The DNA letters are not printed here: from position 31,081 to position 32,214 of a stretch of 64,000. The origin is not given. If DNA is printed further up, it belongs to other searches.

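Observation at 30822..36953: Rrf2-regulated oxygen/ROS-detoxification island typical of strict anaerobes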

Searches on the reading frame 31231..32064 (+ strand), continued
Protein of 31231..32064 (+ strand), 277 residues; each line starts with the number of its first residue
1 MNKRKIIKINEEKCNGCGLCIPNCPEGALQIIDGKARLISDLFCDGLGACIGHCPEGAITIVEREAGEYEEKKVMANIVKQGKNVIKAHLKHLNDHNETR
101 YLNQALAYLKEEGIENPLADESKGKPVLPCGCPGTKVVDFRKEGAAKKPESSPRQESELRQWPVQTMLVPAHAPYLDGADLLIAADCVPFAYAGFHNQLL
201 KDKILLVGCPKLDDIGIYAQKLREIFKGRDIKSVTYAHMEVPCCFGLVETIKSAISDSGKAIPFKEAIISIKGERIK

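Call 53: find_homologous_proteins(query=window:31231-32064:+, max_evalue=1e-10)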
Query window:31231-32064:+ (277 aa): 8000 proteins with E <= 1e-10 among 8000 candidates; the best 120 are listed.
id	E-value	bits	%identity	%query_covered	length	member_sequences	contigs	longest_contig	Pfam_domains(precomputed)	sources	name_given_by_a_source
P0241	1.7e-185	633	100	100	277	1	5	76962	PF14697.12,PF12797.13,PF12837.13,PF00037.33,PF13484.12,PF12838.13,PF25160.2,PF13237.12,PF13187.12,PF27217.1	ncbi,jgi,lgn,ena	-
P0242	4.4e-147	507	82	100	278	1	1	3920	PF14697.12,PF12837.13,PF00037.33,PF13484.12,PF12838.13,PF25160.2,PF13237.12,PF13187.12,PF27217.1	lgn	-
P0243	3.9e-138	477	76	100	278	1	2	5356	PF14697.12,PF12797.13,PF12837.13,PF00037.33,PF13484.12,PF12838.13,PF25160.2,PF13237.12,PF13187.12,PF27217.1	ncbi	-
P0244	2.7e-135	468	73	100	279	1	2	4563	PF14697.12,PF12797.13,PF12837.13,PF00037.33,PF13484.12,PF12838.13,PF25160.2,PF13237.12,PF13187.12,PF27217.1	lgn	-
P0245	4.5e-133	461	74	100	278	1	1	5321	PF14697.12,PF12797.13,PF12837.13,PF00037.33,PF13484.12,PF12838.13,PF25160.2,PF13237.12,PF13187.12,PF27217.1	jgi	jgi:ferredoxin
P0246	5.2e-133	461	75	100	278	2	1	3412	PF14697.12,PF12837.13,PF00037.33,PF13484.12,PF12838.13,PF25160.2,PF13237.12,PF13187.12,PF27217.1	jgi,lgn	-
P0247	8.6e-133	460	74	100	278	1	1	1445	PF14697.12,PF12797.13,PF12837.13,PF00037.33,PF13484.12,PF12838.13,PF25160.2,PF13237.12,PF13187.12,PF27217.1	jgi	jgi:ferredoxin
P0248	1.9e-130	452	72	100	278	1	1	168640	PF14697.12,PF12797.13,PF12837.13,PF00037.33,PF13484.12,PF12838.13,PF13237.12,PF13187.12,PF27217.1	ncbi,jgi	jgi:ferredoxin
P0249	3.4e-129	448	72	100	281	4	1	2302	PF14697.12,PF12797.13,PF12837.13,PF00037.33,PF13484.12,PF12838.13,PF25160.2,PF13237.12,PF13187.12,PF27217.1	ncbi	-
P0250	6.7e-129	447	72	100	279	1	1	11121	PF14697.12,PF12797.13,PF12837.13,PF00037.33,PF13484.12,PF12838.13,PF25160.2,PF13237.12,PF13187.12,PF27217.1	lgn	-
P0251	1.2e-128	446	72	100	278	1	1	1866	PF14697.12,PF12797.13,PF12837.13,PF00037.33,PF13484.12,PF12838.13,PF25160.2,PF13237.12,PF13187.12,PF27217.1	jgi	-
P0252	1.6e-128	446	71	100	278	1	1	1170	PF14697.12,PF12837.13,PF00037.33,PF13484.12,PF12838.13,PF25160.2,PF13237.12,PF13187.12,PF27217.1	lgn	-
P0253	1.6e-128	446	71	100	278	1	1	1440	PF14697.12,PF12797.13,PF12837.13,PF00037.33,PF13484.12,PF12838.13,PF25160.2,PF13237.12,PF13187.12,PF27217.1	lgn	-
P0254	5.6e-128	444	72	100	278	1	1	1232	PF14697.12,PF12837.13,PF00037.33,PF13484.12,PF12838.13,PF25160.2,PF13237.12,PF13187.12,PF27217.1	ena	-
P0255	8.8e-128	444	72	100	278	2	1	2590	PF14697.12,PF12837.13,PF00037.33,PF13484.12,PF12838.13,PF13237.12,PF13187.12,PF27217.1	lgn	-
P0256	2.0e-127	442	71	100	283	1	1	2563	PF14697.12,PF12797.13,PF12837.13,PF00037.33,PF13484.12,PF12838.13,PF25160.2,PF13237.12,PF13187.12,PF27217.1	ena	-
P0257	2.4e-127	442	71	100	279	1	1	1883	PF14697.12,PF12837.13,PF00037.33,PF13484.12,PF12838.13,PF13237.12,PF13187.12,PF27217.1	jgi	jgi:NAD-dependent dihydropyrimidine dehydrogenase PreA subunit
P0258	3.3e-127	442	71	100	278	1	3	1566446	PF14697.12,PF12797.13,PF12837.13,PF00037.33,PF13484.12,PF12838.13,PF25160.2,PF13237.12,PF13187.12,PF27217.1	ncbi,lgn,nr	ncbi:MAG: 4Fe-4S binding protein [Candidatus Omnitrophica bacterium]|nr:4Fe-4S binding protein [Cand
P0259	4.3e-127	441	71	100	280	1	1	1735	PF14697.12,PF12837.13,PF00037.33,PF13484.12,PF12838.13,PF25160.2,PF13237.12,PF13187.12,PF27217.1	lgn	-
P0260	5.1e-127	441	71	100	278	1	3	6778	PF12837.13,PF00037.33,PF13484.12,PF12838.13,PF13237.12,PF13187.12,PF27217.1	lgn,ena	-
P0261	5.7e-127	441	71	100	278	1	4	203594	PF14697.12,PF12797.13,PF12837.13,PF00037.33,PF13484.12,PF12838.13,PF13237.12,PF13187.12,PF27217.1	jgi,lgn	-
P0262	1.0e-126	440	70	100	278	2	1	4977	PF14697.12,PF12797.13,PF12837.13,PF00037.33,PF13484.12,PF12838.13,PF25160.2,PF13237.12,PF13187.12,PF27217.1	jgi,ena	-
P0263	1.1e-126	440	71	99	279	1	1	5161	PF14697.12,PF12797.13,PF12837.13,PF00037.33,PF13484.12,PF12838.13,PF25160.2,PF13237.12,PF13187.12,PF27217.1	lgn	-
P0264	1.1e-126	440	67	100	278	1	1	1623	PF14697.12,PF12797.13,PF12837.13,PF00037.33,PF13484.12,PF12838.13,PF25160.2,PF13237.12,PF13187.12,PF27217.1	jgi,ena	-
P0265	1.2e-126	440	71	100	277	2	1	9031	PF14697.12,PF12837.13,PF00037.33,PF13484.12,PF12838.13,PF13237.12,PF13187.12,PF27217.1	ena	-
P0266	1.4e-126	440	71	100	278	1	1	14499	PF14697.12,PF12797.13,PF12837.13,PF00037.33,PF13484.12,PF12838.13,PF25160.2,PF13237.12,PF13187.12,PF27217.1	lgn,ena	-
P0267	1.9e-126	439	68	100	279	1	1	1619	PF14697.12,PF12797.13,PF12837.13,PF00037.33,PF13484.12,PF12838.13,PF25160.2,PF13237.12,PF13187.12,PF27217.1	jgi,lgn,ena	-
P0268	2.5e-126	439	71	100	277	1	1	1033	PF14697.12,PF12837.13,PF00037.33,PF13484.12,PF12838.13,PF25160.2,PF13237.12,PF13187.12,PF27217.1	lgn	-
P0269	3.5e-126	438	71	100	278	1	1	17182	PF14697.12,PF12837.13,PF00037.33,PF13484.12,PF12838.13,PF13237.12,PF13187.12,PF27217.1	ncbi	ncbi:MAG: 4Fe-4S binding protein [Candidatus Omnitrophota bacterium]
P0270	6.0e-126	437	70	100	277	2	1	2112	PF14697.12,PF12837.13,PF00037.33,PF13484.12,PF12838.13,PF13237.12,PF13187.12,PF27217.1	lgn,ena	-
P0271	8.2e-126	437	70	100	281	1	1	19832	PF14697.12,PF12837.13,PF00037.33,PF13484.12,PF12838.13,PF25160.2,PF13237.12,PF13187.12,PF27217.1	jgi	jgi:ferredoxin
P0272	9.9e-126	437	70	100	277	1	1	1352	PF14697.12,PF12797.13,PF12837.13,PF00037.33,PF13484.12,PF12838.13,PF25160.2,PF13237.12,PF13187.12,PF27217.1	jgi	-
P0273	1.0e-125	437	70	100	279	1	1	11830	PF14697.12,PF12837.13,PF00037.33,PF13484.12,PF12838.13,PF25160.2,PF13237.12,PF13187.12,PF27217.1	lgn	-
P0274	1.0e-125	437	70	100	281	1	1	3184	PF14697.12,PF12797.13,PF12837.13,PF00037.33,PF13484.12,PF12838.13,PF25160.2,PF13237.12,PF13187.12,PF27217.1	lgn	-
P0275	1.0e-125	437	69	100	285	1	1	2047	PF14697.12,PF12837.13,PF00037.33,PF13484.12,PF12838.13,PF13237.12,PF13187.12,PF27217.1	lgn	-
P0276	1.1e-125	437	69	100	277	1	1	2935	PF14697.12,PF12797.13,PF12837.13,PF00037.33,PF13484.12,PF12838.13,PF25160.2,PF13237.12,PF13187.12,PF27217.1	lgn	-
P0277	1.2e-125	436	68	100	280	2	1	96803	PF14697.12,PF12837.13,PF00037.33,PF13484.12,PF12838.13,PF25160.2,PF13237.12,PF13187.12,PF27217.1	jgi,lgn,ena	-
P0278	1.5e-125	436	71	100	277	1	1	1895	PF14697.12,PF12837.13,PF00037.33,PF13484.12,PF12838.13,PF25160.2,PF13237.12,PF13187.12,PF27217.1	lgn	-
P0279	1.6e-125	436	72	100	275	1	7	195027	PF14697.12,PF12797.13,PF12837.13,PF00037.33,PF13484.12,PF12838.13,PF25160.2,PF13237.12,PF13187.12,PF27217.1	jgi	-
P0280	2.4e-125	436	71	100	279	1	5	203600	PF14697.12,PF12797.13,PF12837.13,PF00037.33,PF13484.12,PF12838.13,PF13237.12,PF13187.12,PF27217.1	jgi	-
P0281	2.6e-125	435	70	100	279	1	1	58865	PF14697.12,PF12837.13,PF00037.33,PF13484.12,PF12838.13,PF13237.12,PF13187.12,PF27217.1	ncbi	ncbi:ATP-binding protein [Candidatus Omnitrophota bacterium]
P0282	3.5e-125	435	70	100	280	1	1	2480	PF14697.12,PF12797.13,PF12837.13,PF00037.33,PF13484.12,PF12838.13,PF25160.2,PF13237.12,PF13187.12,PF27217.1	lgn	-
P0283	7.3e-125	434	69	100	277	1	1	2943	PF14697.12,PF12797.13,PF12837.13,PF00037.33,PF13484.12,PF12838.13,PF13459.12,PF13237.12,PF13187.12,PF27217.1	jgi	-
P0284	9.0e-125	434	68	100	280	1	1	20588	PF14697.12,PF12837.13,PF00037.33,PF13484.12,PF12838.13,PF13237.12,PF13187.12,PF27217.1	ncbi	-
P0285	1.3e-124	433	69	100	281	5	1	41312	PF14697.12,PF12837.13,PF00037.33,PF13484.12,PF12838.13,PF25160.2,PF13237.12,PF13187.12,PF27217.1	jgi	-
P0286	1.3e-124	433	69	100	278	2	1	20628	PF14697.12,PF12797.13,PF12837.13,PF00037.33,PF13484.12,PF12838.13,PF25160.2,PF13237.12,PF13187.12,PF27217.1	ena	-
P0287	1.6e-124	433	69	100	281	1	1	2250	PF14697.12,PF12797.13,PF12837.13,PF00037.33,PF13484.12,PF12838.13,PF25160.2,PF13237.12,PF13187.12,PF27217.1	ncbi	-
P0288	1.7e-124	433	70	100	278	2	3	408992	PF14697.12,PF12797.13,PF12837.13,PF00037.33,PF13484.12,PF12838.13,PF13237.12,PF13187.12,PF27217.1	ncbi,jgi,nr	ncbi:MAG: 4Fe-4S dicluster domain-containing protein [Candidatus Omnitrophota bacterium]|jgi:ferredo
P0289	1.7e-124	433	70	99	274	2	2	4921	PF14697.12,PF12837.13,PF00037.33,PF13484.12,PF12838.13,PF25160.2,PF13237.12,PF13187.12,PF27217.1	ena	-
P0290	2.0e-124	433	68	100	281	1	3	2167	PF14697.12,PF12837.13,PF00037.33,PF13484.12,PF12838.13,PF25160.2,PF13237.12,PF13187.12,PF27217.1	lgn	-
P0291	2.1e-124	432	71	100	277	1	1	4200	PF14697.12,PF12837.13,PF00037.33,PF13484.12,PF12838.13,PF25160.2,PF13237.12,PF13187.12,PF27217.1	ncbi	ncbi:ATP-binding protein [Candidatus Omnitrophota bacterium]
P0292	2.1e-124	432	67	100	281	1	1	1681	PF14697.12,PF12797.13,PF12837.13,PF00037.33,PF13484.12,PF12838.13,PF25160.2,PF13237.12,PF13187.12,PF27217.1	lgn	-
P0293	2.1e-124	432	69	100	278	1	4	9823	PF14697.12,PF12797.13,PF12837.13,PF00037.33,PF13484.12,PF12838.13,PF25160.2,PF13237.12,PF13187.12,PF27217.1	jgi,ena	-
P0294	2.2e-124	432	72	100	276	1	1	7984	PF14697.12,PF12837.13,PF00037.33,PF13484.12,PF12838.13,PF13237.12,PF13187.12,PF27217.1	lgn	-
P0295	2.9e-124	432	68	100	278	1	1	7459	PF14697.12,PF12797.13,PF12837.13,PF00037.33,PF13484.12,PF12838.13,PF25160.2,PF13237.12,PF13187.12,PF27217.1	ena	-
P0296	3.1e-124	432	71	100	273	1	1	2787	PF14697.12,PF12797.13,PF12837.13,PF00037.33,PF13484.12,PF12838.13,PF25160.2,PF13237.12,PF13187.12,PF27217.1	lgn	-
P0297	3.6e-124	432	69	100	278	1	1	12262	PF14697.12,PF12837.13,PF00037.33,PF13484.12,PF12838.13,PF13237.12,PF13187.12,PF27217.1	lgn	-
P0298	3.8e-124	432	69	100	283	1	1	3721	PF14697.12,PF12797.13,PF12837.13,PF00037.33,PF13484.12,PF12838.13,PF25160.2,PF13237.12,PF13187.12,PF27217.1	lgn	-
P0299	3.8e-124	432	70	100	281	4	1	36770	PF14697.12,PF12837.13,PF00037.33,PF13484.12,PF12838.13,PF13237.12,PF13187.12,PF27217.1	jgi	-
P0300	3.9e-124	432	70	100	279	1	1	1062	PF14697.12,PF12837.13,PF00037.33,PF13484.12,PF12838.13,PF25160.2,PF13237.12,PF13187.12,PF27217.1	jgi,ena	-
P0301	4.2e-124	431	69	100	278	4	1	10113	PF14697.12,PF12797.13,PF12837.13,PF00037.33,PF13484.12,PF12838.13,PF25160.2,PF13237.12,PF13187.12,PF27217.1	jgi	jgi:ferredoxin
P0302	4.7e-124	431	69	100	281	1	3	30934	PF14697.12,PF12837.13,PF00037.33,PF13484.12,PF12838.13,PF25160.2,PF13237.12,PF13187.12,PF27217.1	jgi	jgi:Pyruvate/2-oxoacid:ferredoxin oxidoreductase delta subunit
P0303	4.8e-124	431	69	100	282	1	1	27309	PF14697.12,PF12797.13,PF12837.13,PF00037.33,PF13484.12,PF12838.13,PF25160.2,PF13237.12,PF13187.12,PF27217.1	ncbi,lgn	-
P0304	5.1e-124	431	68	99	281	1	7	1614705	PF14697.12,PF12837.13,PF00037.33,PF13484.12,PF12838.13,PF25160.2,PF13237.12,PF13187.12,PF27217.1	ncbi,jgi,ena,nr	ncbi:MAG TPA: 4Fe-4S binding protein [Candidatus Omnitrophota bacterium]|nr:4Fe-4S binding protein [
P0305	5.3e-124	431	70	100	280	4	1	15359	PF14697.12,PF12837.13,PF00037.33,PF13484.12,PF12838.13,PF25160.2,PF13237.12,PF13187.12,PF27217.1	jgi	-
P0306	5.4e-124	431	70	100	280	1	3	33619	PF14697.12,PF12837.13,PF00037.33,PF13484.12,PF12838.13,PF25160.2,PF13237.12,PF13187.12,PF27217.1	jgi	-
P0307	6.1e-124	431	70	100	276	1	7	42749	PF14697.12,PF12837.13,PF00037.33,PF13484.12,PF12838.13,PF13237.12,PF13187.12,PF27217.1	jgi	-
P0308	6.6e-124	431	70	100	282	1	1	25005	PF14697.12,PF12837.13,PF00037.33,PF13484.12,PF12838.13,PF25160.2,PF13237.12,PF13187.12,PF27217.1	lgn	-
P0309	7.1e-124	431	69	100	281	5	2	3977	PF14697.12,PF12797.13,PF12837.13,PF00037.33,PF13484.12,PF12838.13,PF25160.2,PF13237.12,PF13187.12,PF27217.1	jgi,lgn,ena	jgi:ferredoxin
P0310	8.3e-124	430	70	100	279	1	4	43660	PF14697.12,PF12797.13,PF12837.13,PF00037.33,PF13484.12,PF12838.13,PF25160.2,PF13237.12,PF13187.12,PF27217.1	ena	-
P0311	8.5e-124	430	68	100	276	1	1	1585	PF14697.12,PF12797.13,PF12837.13,PF00037.33,PF13484.12,PF12838.13,PF25160.2,PF13237.12,PF13187.12,PF27217.1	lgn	-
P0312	9.2e-124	430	69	100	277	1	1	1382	PF14697.12,PF12837.13,PF00037.33,PF13484.12,PF12838.13,PF25160.2,PF13237.12,PF13187.12,PF27217.1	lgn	-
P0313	1.2e-123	430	68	100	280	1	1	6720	PF14697.12,PF12797.13,PF12837.13,PF00037.33,PF13484.12,PF12838.13,PF25160.2,PF13237.12,PF13187.12,PF27217.1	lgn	-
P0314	1.3e-123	430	68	100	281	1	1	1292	PF14697.12,PF12837.13,PF00037.33,PF13484.12,PF12838.13,PF25160.2,PF13237.12,PF13187.12,PF27217.1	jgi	jgi:ferredoxin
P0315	1.6e-123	430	69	96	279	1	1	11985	PF14697.12,PF12797.13,PF12837.13,PF00037.33,PF13484.12,PF12838.13,PF25160.2,PF13237.12,PF13187.12,PF27217.1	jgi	-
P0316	2.0e-123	429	69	100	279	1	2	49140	PF14697.12,PF12797.13,PF12837.13,PF00037.33,PF13484.12,PF12838.13,PF25160.2,PF13237.12,PF13187.12,PF27217.1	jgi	-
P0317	2.1e-123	429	68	100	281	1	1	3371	PF14697.12,PF12797.13,PF12837.13,PF00037.33,PF13484.12,PF12838.13,PF25160.2,PF13237.12,PF13187.12,PF27217.1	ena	-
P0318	2.2e-123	429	69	99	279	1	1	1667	PF14697.12,PF12797.13,PF12837.13,PF00037.33,PF13484.12,PF12838.13,PF13237.12,PF13187.12,PF27217.1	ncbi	-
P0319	2.6e-123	429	67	100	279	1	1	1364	PF14697.12,PF12837.13,PF00037.33,PF13484.12,PF12838.13,PF25160.2,PF13237.12,PF13187.12,PF27217.1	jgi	-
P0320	3.3e-123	429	68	100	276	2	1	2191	PF14697.12,PF12797.13,PF12837.13,PF00037.33,PF13484.12,PF12838.13,PF25160.2,PF13237.12,PF13187.12,PF27217.1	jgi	-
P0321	3.5e-123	428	70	100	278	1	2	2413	PF14697.12,PF12797.13,PF12837.13,PF00037.33,PF13484.12,PF12838.13,PF25160.2,PF13237.12,PF13187.12,PF27217.1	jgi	jgi:ferredoxin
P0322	3.6e-123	428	68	100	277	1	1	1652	PF14697.12,PF12837.13,PF00037.33,PF13484.12,PF12838.13,PF25160.2,PF13237.12,PF13187.12,PF27217.1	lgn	-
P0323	3.7e-123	428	69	100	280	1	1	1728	PF12837.13,PF00037.33,PF13484.12,PF12838.13,PF13237.12,PF13187.12,PF27217.1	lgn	-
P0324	3.8e-123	428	69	100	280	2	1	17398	PF14697.12,PF12797.13,PF12837.13,PF00037.33,PF13484.12,PF12838.13,PF25160.2,PF13237.12,PF13187.12,PF27217.1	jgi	jgi:ferredoxin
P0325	5.3e-123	428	67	100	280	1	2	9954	PF14697.12,PF12837.13,PF00037.33,PF13484.12,PF12838.13,PF25160.2,PF13237.12,PF13187.12,PF27217.1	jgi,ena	-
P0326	5.4e-123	428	68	100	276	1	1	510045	PF14697.12,PF12797.13,PF12837.13,PF00037.33,PF13484.12,PF12838.13,PF13237.12,PF13187.12,PF27217.1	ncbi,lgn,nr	ncbi:MAG: 4Fe-4S binding protein [Candidatus Omnitrophica bacterium]|nr:4Fe-4S binding protein [Cand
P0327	5.4e-123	428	68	100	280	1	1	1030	PF14697.12,PF12797.13,PF12837.13,PF00037.33,PF13484.12,PF12838.13,PF25160.2,PF13237.12,PF13187.12,PF27217.1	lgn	-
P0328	5.8e-123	428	67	100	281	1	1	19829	PF14697.12,PF12797.13,PF12837.13,PF00037.33,PF13484.12,PF12838.13,PF25160.2,PF13237.12,PF13187.12,PF27217.1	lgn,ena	-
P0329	6.9e-123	427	68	99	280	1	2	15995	PF14697.12,PF12837.13,PF00037.33,PF13484.12,PF12838.13,PF13237.12,PF13187.12,PF27217.1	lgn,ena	-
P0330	8.5e-123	427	67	100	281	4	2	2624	PF14697.12,PF12837.13,PF00037.33,PF13484.12,PF12838.13,PF25160.2,PF13237.12,PF13187.12,PF27217.1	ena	-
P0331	8.8e-123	427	69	100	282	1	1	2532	PF14697.12,PF12797.13,PF12837.13,PF00037.33,PF13484.12,PF12838.13,PF25160.2,PF13237.12,PF13187.12,PF27217.1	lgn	-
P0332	1.0e-122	427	68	100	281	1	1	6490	PF14697.12,PF12797.13,PF12837.13,PF00037.33,PF13484.12,PF12838.13,PF25160.2,PF13237.12,PF13187.12,PF27217.1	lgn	-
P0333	1.0e-122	427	68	99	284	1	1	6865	PF14697.12,PF12837.13,PF00037.33,PF13484.12,PF12838.13,PF25160.2,PF13237.12,PF13187.12,PF27217.1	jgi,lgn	-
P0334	1.1e-122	427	68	99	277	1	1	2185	PF14697.12,PF12837.13,PF00037.33,PF13484.12,PF12838.13,PF13237.12,PF13187.12,PF27217.1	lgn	-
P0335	1.1e-122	427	70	100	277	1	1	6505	PF14697.12,PF12797.13,PF12837.13,PF00037.33,PF13484.12,PF12838.13,PF13237.12,PF13187.12,PF27217.1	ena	-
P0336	1.1e-122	427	69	100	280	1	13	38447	PF14697.12,PF12837.13,PF00037.33,PF13484.12,PF12838.13,PF25160.2,PF13237.12,PF13187.12,PF27217.1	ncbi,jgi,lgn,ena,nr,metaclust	ncbi:MAG: 4Fe-4S ferredoxin [Candidatus Omnitrophica bacterium CG23_combo_of_CG06-09_8_20_14_all_40_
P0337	1.2e-122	427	71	100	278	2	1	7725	PF14697.12,PF12797.13,PF12837.13,PF00037.33,PF13484.12,PF12838.13,PF13237.12,PF13187.12,PF27217.1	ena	-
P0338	1.3e-122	427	69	99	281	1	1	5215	PF14697.12,PF12837.13,PF00037.33,PF13484.12,PF12838.13,PF25160.2,PF13237.12,PF13187.12,PF27217.1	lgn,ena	-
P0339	1.3e-122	427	68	100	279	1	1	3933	PF14697.12,PF12797.13,PF12837.13,PF00037.33,PF13484.12,PF12838.13,PF25160.2,PF13237.12,PF13187.12,PF27217.1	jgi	jgi:ferredoxin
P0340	1.3e-122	427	67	100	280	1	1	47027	PF14697.12,PF12837.13,PF00037.33,PF13484.12,PF12838.13,PF25160.2,PF13237.12,PF13187.12,PF27217.1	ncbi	ncbi:MAG: 4Fe-4S binding protein [Candidatus Omnitrophota bacterium]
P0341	1.4e-122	426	69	100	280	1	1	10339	PF14697.12,PF12837.13,PF00037.33,PF13484.12,PF12838.13,PF13237.12,PF13187.12,PF27217.1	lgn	-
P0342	1.4e-122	426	68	100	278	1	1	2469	PF12837.13,PF00037.33,PF13484.12,PF12838.13,PF13237.12,PF13187.12,PF27217.1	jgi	jgi:NAD-dependent dihydropyrimidine dehydrogenase PreA subunit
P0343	1.6e-122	426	68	100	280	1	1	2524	PF14697.12,PF12837.13,PF00037.33,PF13484.12,PF12838.13,PF13237.12,PF13187.12,PF27217.1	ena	-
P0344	1.6e-122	426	67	100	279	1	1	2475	PF14697.12,PF12797.13,PF12837.13,PF00037.33,PF13484.12,PF12838.13,PF25160.2,PF13237.12,PF13187.12,PF27217.1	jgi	jgi:ferredoxin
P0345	1.7e-122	426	69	100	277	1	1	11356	PF14697.12,PF12837.13,PF00037.33,PF13484.12,PF12838.13,PF25160.2,PF13237.12,PF13187.12,PF27217.1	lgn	-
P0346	2.0e-122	426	66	100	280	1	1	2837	PF14697.12,PF12797.13,PF12837.13,PF00037.33,PF13484.12,PF12838.13,PF25160.2,PF13237.12,PF13187.12,PF27217.1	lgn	-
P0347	2.0e-122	426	69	100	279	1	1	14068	PF14697.12,PF12837.13,PF00037.33,PF13484.12,PF12838.13,PF13237.12,PF13187.12,PF27217.1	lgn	-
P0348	2.1e-122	426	67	100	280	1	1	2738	PF14697.12,PF12837.13,PF00037.33,PF13484.12,PF12838.13,PF25160.2,PF13237.12,PF13187.12,PF27217.1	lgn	-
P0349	2.1e-122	426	68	100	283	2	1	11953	PF14697.12,PF12797.13,PF12837.13,PF00037.33,PF13484.12,PF12838.13,PF25160.2,PF13237.12,PF13187.12,PF27217.1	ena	-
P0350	2.3e-122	426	68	100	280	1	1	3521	PF14697.12,PF12797.13,PF12837.13,PF00037.33,PF13484.12,PF12838.13,PF25160.2,PF13237.12,PF13187.12,PF27217.1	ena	-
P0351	2.5e-122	426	69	100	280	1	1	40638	PF14697.12,PF12837.13,PF00037.33,PF13484.12,PF12838.13,PF25160.2,PF13237.12,PF13187.12,PF27217.1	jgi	-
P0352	2.5e-122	426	68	100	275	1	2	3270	PF14697.12,PF12797.13,PF12837.13,PF00037.33,PF13484.12,PF12838.13,PF25160.2,PF13237.12,PF13187.12,PF27217.1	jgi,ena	-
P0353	3.3e-122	425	70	100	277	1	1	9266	PF14697.12,PF12797.13,PF12837.13,PF00037.33,PF13484.12,PF12838.13,PF13237.12,PF13187.12,PF27217.1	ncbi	-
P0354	3.5e-122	425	70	100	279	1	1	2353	PF14697.12,PF12837.13,PF00037.33,PF13484.12,PF12838.13,PF25160.2,PF13237.12,PF13187.12,PF27217.1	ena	-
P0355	3.8e-122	425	69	100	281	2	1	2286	PF12797.13,PF12837.13,PF00037.33,PF12838.13,PF13237.12,PF27217.1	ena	-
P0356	4.0e-122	425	68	100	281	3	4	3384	PF14697.12,PF12797.13,PF12837.13,PF00037.33,PF13484.12,PF12838.13,PF13237.12,PF13187.12,PF27217.1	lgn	-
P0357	4.1e-122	425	68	100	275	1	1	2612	PF14697.12,PF12837.13,PF00037.33,PF13484.12,PF12838.13,PF25160.2,PF13237.12,PF13187.12,PF27217.1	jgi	-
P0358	4.3e-122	425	69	100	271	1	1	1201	PF14697.12,PF12837.13,PF00037.33,PF13484.12,PF12838.13,PF25160.2,PF13237.12,PF13187.12,PF27217.1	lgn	-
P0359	5.1e-122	425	68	100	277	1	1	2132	PF14697.12,PF12837.13,PF00037.33,PF13484.12,PF12838.13,PF25160.2,PF13237.12,PF13187.12,PF27217.1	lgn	-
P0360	5.2e-122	425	69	100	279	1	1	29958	PF14697.12,PF12797.13,PF12837.13,PF00037.33,PF13484.12,PF12838.13,PF13237.12,PF13187.12,PF27217.1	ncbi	-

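Call 63: predict_structure(alignment_id=A5)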
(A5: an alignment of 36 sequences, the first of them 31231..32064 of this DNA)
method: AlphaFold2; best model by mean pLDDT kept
length: 277 residues; sequences in the alignment: 36
mean_pLDDT: 65.3   pTM: 0.53
mean pLDDT of the five models: 65.3, 62.1, 59.8, 59.8, 56.5
residues with pLDDT >= 90: 46; 70-90: 76; 50-70: 78; < 50: 77
segments of 3 or more residues with pLDDT < 50: 15-27, 32-37, 39-53, 121-162
pLDDT, mean of each block of 10 residues (from residue 1): 64 50 47 47 41 55 67 68 61 70 89 81 32 29 32 29 63 82 78 68 79 79 92 91 79 95 91 70
secondary structure, 60 per line:
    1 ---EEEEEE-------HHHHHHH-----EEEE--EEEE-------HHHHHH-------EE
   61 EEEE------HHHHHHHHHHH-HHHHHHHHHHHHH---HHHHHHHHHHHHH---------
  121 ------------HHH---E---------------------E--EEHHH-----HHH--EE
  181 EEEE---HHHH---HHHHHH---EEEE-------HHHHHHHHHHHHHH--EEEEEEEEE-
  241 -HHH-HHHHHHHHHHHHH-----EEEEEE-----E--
elements in order: E4-9 H17-23 E29-32 E35-38 H46-51 E59-64 H71-81 H83-95 H99-111 E179-184 H188-191 H195-200 E204-207 H215-228 E231-239 H246-258 E264-269
